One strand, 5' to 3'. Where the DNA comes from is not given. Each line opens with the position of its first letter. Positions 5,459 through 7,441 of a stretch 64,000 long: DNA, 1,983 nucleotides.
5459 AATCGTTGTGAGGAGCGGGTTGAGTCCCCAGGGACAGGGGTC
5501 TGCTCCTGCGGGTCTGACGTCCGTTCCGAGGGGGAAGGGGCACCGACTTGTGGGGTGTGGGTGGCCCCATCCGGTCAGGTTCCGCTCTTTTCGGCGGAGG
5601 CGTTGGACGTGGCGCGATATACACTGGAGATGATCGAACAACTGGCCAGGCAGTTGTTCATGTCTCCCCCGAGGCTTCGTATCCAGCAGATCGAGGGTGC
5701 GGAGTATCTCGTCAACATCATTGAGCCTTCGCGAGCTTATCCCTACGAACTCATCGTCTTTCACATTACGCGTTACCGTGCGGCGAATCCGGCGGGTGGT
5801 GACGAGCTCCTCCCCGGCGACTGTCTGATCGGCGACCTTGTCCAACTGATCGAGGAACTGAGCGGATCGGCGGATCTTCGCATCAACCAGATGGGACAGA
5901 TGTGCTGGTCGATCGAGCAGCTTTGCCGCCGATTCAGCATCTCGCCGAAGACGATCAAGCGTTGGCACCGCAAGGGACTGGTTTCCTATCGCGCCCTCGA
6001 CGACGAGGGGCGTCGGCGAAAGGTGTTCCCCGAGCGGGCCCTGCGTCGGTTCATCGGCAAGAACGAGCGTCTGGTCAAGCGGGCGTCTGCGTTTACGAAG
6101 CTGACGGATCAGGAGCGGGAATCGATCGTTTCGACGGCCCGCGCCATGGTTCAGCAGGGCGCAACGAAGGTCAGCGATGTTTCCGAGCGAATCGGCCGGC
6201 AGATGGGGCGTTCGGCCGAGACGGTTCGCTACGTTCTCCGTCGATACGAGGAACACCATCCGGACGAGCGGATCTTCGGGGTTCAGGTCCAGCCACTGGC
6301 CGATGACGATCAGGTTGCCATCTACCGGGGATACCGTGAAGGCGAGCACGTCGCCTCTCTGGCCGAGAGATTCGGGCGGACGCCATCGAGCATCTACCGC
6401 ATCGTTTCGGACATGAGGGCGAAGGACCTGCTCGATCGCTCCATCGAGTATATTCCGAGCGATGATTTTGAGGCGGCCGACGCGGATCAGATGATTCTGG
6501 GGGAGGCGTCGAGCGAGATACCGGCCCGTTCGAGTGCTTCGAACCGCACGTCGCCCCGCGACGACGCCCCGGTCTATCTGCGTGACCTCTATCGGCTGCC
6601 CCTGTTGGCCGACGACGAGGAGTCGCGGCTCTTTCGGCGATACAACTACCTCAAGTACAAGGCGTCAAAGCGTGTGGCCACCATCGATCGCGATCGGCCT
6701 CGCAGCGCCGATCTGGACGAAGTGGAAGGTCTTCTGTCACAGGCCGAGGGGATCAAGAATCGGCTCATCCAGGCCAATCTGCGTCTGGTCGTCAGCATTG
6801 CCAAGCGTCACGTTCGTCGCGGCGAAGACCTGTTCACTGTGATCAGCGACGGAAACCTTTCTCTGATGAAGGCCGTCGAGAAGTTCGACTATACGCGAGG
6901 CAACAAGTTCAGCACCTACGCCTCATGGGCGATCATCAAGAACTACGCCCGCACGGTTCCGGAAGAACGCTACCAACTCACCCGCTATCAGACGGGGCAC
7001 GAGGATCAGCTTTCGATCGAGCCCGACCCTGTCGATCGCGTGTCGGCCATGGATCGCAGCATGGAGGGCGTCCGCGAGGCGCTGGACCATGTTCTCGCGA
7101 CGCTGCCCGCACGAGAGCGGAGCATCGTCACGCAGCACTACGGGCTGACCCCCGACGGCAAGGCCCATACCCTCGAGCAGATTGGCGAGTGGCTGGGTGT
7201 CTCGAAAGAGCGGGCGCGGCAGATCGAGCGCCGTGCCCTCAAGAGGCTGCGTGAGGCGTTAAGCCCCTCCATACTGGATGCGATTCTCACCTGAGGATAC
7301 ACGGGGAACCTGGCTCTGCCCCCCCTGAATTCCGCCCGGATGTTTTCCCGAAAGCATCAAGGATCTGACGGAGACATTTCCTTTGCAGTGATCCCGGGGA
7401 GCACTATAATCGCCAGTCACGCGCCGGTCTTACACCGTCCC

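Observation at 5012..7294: Group-1-like sigma-70 factor with a roughly 490-aa N-terminal extension containing three HTH-like repeats and a long poorly coding leader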

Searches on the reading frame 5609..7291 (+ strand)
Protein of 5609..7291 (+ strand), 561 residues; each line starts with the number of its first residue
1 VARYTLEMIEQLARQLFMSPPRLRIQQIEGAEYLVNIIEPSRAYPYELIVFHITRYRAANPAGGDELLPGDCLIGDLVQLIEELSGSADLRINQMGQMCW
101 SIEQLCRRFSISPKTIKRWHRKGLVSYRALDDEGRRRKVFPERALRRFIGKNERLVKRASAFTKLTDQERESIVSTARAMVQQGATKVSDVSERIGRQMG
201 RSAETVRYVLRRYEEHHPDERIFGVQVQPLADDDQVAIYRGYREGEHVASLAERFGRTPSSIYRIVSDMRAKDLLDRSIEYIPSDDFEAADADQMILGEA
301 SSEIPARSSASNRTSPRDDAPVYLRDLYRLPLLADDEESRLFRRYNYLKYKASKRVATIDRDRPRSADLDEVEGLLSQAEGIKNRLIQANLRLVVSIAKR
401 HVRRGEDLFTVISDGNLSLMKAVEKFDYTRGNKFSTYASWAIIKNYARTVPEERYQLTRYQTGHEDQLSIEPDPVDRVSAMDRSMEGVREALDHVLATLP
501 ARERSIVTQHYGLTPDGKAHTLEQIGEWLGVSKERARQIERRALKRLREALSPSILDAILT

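Call 24: search_solved_structures(query=window:5609-7291:+, max_evalue=0.01, show_alignments=2)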
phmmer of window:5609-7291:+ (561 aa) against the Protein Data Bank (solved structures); distinct sequences matched with E-value up to 0.01: 83 (the best 60 are shown).
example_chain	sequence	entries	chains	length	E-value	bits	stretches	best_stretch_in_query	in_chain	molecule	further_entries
8k60_F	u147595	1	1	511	1.5e-34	123.6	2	295-515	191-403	RNA polymerase principal sigma factor HrdB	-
7vpz_F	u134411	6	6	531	1.7e-34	123.4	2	295-515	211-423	RNA polymerase principal sigma factor HrdB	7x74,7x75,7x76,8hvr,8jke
7vpd_F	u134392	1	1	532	1.7e-34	123.4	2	295-515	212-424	RNA polymerase sigma factor SigA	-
8dy7_F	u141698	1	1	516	3.3e-34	122.4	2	297-515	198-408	RNA polymerase sigma factor SigA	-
8dy9_F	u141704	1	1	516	3.3e-34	122.4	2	297-515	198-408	RNA polymerase sigma factor SigA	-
5tw1_F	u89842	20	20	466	2.8e-33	119.4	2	296-453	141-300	RNA polymerase sigma factor SigA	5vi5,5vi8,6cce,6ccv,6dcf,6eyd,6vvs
9dvs_G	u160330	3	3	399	8.9e-33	117.7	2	279-453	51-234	RNA polymerase sigma factor SigA1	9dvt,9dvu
5uh5_F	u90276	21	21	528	1.6e-32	116.8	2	305-453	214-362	RNA polymerase sigma factor SigA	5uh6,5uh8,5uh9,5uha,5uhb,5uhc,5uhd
7kif_F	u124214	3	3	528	1.6e-32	116.8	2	305-453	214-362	RNA polymerase sigma factor SigA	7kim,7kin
6bzo_F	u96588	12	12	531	1.7e-32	116.8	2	305-453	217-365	RNA polymerase sigma factor SigA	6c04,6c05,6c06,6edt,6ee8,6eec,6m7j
9e7v_F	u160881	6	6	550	1.9e-32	116.6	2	305-453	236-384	RNA polymerase sigma factor SigA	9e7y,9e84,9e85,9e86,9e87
7ckq_F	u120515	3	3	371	1.6e-30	110.3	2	380-492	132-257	RNA polymerase sigma factor SigA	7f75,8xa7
7l7b_F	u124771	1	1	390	3.4e-30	109.2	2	381-453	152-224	RNA polymerase sigma factor SigA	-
8h3v_G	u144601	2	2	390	6.6e-30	108.2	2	291-453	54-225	RNA polymerase sigma factor SigA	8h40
7pp4_f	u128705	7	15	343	1.7e-29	106.9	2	315-452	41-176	RNA polymerase sigma factor SigB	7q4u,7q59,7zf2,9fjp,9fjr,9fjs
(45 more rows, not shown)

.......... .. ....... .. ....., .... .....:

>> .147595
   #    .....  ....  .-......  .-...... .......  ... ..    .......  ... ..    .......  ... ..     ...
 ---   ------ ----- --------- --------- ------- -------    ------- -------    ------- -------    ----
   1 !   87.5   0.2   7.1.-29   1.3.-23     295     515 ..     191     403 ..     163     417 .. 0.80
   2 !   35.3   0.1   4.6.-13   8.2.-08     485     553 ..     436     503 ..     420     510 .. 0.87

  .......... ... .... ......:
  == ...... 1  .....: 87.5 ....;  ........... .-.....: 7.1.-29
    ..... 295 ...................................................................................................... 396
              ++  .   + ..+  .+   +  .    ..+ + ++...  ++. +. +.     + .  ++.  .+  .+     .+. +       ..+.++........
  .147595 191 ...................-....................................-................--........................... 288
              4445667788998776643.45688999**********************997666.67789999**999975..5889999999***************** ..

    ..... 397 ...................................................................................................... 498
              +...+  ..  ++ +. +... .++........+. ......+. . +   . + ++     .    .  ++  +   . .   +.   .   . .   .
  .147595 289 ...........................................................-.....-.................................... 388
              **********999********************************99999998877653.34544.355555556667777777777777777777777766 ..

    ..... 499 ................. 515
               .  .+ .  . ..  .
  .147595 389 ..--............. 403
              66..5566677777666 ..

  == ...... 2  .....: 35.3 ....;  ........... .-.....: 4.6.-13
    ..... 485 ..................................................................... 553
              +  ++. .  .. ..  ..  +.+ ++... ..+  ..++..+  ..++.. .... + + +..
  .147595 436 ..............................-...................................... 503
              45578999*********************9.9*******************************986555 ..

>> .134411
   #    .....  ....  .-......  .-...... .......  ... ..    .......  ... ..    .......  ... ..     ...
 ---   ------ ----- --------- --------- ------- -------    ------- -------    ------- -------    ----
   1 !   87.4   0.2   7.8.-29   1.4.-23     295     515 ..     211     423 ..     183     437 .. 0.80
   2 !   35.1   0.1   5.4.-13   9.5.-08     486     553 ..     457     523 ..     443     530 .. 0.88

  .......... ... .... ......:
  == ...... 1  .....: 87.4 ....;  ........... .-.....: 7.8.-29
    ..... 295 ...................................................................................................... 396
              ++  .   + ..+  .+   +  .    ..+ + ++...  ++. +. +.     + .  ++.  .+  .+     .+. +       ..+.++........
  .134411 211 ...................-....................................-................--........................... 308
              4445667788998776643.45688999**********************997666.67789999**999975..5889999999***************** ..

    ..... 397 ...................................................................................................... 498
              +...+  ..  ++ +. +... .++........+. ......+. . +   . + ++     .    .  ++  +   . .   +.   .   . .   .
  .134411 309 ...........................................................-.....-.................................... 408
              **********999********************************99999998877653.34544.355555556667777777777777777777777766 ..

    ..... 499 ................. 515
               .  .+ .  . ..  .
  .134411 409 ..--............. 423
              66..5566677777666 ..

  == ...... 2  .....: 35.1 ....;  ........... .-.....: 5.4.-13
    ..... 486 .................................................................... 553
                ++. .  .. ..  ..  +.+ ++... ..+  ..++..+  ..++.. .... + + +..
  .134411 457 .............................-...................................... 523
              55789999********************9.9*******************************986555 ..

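Call 35: predict_structure(alignment_id=A5)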
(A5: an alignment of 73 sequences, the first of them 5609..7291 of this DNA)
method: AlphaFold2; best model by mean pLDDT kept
length: 561 residues; sequences in the alignment: 73
mean_pLDDT: 90.4   pTM: 0.62
mean pLDDT of the five models: 90.4, 89.8, 89.6, 89.0, 88.3
residues with pLDDT >= 90: 434; 70-90: 76; 50-70: 35; < 50: 16
segments of 3 or more residues with pLDDT < 50: 458-473
pLDDT, mean of each block of 10 residues (from residue 1): 91 96 96 98 97 93 87 98 96 96 94 93 97 97 97 90 85 97 92 94 92 93 80 97 98 94 97 97 98 92 60 80 92 93 98 98 97 98 97 95 88 96 97 96 91 54 37 55 79 93 96 92 96 97 94 76 57
secondary structure, 60 per line:
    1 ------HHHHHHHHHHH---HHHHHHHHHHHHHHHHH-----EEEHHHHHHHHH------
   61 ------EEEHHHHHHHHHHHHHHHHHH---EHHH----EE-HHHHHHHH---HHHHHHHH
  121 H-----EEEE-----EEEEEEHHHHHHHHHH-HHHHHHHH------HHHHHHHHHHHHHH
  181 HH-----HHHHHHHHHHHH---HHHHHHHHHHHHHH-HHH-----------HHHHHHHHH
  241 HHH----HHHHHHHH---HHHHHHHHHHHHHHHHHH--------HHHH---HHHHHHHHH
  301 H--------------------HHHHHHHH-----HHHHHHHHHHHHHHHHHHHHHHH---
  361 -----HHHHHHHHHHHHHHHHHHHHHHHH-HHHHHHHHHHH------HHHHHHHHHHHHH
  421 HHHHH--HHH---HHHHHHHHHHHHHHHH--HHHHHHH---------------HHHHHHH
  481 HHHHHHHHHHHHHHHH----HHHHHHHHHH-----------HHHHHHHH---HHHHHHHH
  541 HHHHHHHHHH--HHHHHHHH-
elements in order: H7-17 H21-37 E43-45 H46-54 E67-69 H70-87 H102-109 H113-121 E127-130 E136-141 H142-151 H153-160 H167-182 H188-199 H203-216 H232-243 H248-255 H259-276 H285-288 H292-301 H322-329 H335-357 H366-389 H391-401 H408-425 H434-449 H452-458 H474-496 H501-510 H522-529 H533-550 H553-560

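Call 41: fold_search(model_id=the predicted structure, library=pdb)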
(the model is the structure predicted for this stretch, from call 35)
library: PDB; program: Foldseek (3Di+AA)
matches with E <= 10: 426; with E <= 0.001: 177
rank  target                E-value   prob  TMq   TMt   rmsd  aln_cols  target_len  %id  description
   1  5vi8_F                1.2e-09  1.00  0.22  0.37  17.9       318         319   28  Structure of a mycobacterium smegmatis transcription initiation complex with an upstream-fork promoter fragment (released 2017-04-26)
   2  8dy9_F                1.3e-09  1.00  0.21  0.38  18.1       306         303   30  Streptomyces venezuelae RNAP unconstrained open promoter complex with WhiA and WhiB transcription factors (released 2023-03-01)
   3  5tw1_F                3.5e-09  1.00  0.22  0.38  16.9       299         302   29  Crystal structure of a Mycobacterium smegmatis transcription initiation complex with RbpA (released 2017-01-18)
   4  6xl5_F                3.6e-09  1.00  0.15  0.18  32.7       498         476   20  Cryo-EM structure of EcmrR-RNAP-promoter open complex (EcmrR-RPo) (released 2021-04-07)
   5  6dcf_F                4.0e-09  1.00  0.21  0.39  17.9       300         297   29  Crystal structure of a Mycobacterium smegmatis transcription initiation complex with Rifampicin-resistant RNA polymera (released 2018-09-05)
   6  9e85_F                4.5e-09  1.00  0.22  0.37  17.2       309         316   29  De Novo Mycobacterium tuberculosis transcription initiation promoter complex with 6-mer RNA and closed Beta' clamp (RN (released 2025-10-01)
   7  6ccv_F                4.7e-09  1.00  0.21  0.37  18.1       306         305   29  Crystal structure of a Mycobacterium smegmatis RNA polymerase transcription initiation complex with inhibitor Rifampic (released 2018-08-15)
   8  9e87_F                5.2e-09  1.00  0.21  0.37  15.9       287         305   30  De Novo Mycobacterium tuberculosis transcription initiation pre-RPO promoter complex with open Beta' clamp (RNA Polyme (released 2025-10-01)
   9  8k60_F                5.2e-09  1.00  0.23  0.39  18.7       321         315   30  Cryo-EM structure of Streptomyces coelicolor transcription initiation complex with the global transcription factor Afs (released 2024-07-31)
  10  7kin_F                5.9e-09  1.00  0.22  0.37  17.9       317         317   28  Mycobacterium tuberculosis WT RNAP transcription open promoter complex with WhiB7 promoter (released 2021-04-21)
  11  8r2m_F                5.9e-09  1.00  0.22  0.39  18.5       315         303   29  Mycobacterium smegnatis RNA polymerase transcription initiation complex with SigmaA, RbpA, HelD N-terminal domain and  (released 2024-10-02)
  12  9a58_A                5.9e-09  1.00  0.16  0.24  23.7       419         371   26  Integrative model of SIGA-RPOC by crosslinking MS and deep learning (released 2024-09-18)
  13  7mki_L                6.5e-09  1.00  0.17  0.20  34.6       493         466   21  Cryo-EM structure of Escherichia coli RNA polymerase bound to lambda PR (-5G to C) promoter DNA (released 2021-09-29)
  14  6vvv_F                6.7e-09  1.00  0.21  0.38  18.0       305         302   28  Crystal structure of a Mycobacterium smegmatis transcription initiation complex with Rifampicin-resistant RNA polymera (released 2020-10-21)
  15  6cce_F                7.1e-09  1.00  0.21  0.38  18.2       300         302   28  Crystal structure of a Mycobacterium smegmatis RNA polymerase transcription initiation complex with inhibitor Kanglemy (released 2018-08-15)
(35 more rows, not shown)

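Call 56: search_protein_families(library=padloc, proteins=[window:5609-7291:+], max_evalue=0.01)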
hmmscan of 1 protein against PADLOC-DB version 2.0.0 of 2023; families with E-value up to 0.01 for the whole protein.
window:5609-7291:+ (561 aa): 3 families
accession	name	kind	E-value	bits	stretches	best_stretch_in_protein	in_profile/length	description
PDLC02203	MzaA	-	1.3e-32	110.9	2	384-460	432-507/683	-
PDLC04133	mad1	-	2.3e-07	29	1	100-149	6-51/60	mads_1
PDLC01848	CARF3--CARF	-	0.0076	13.9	0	232-278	136-182/197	-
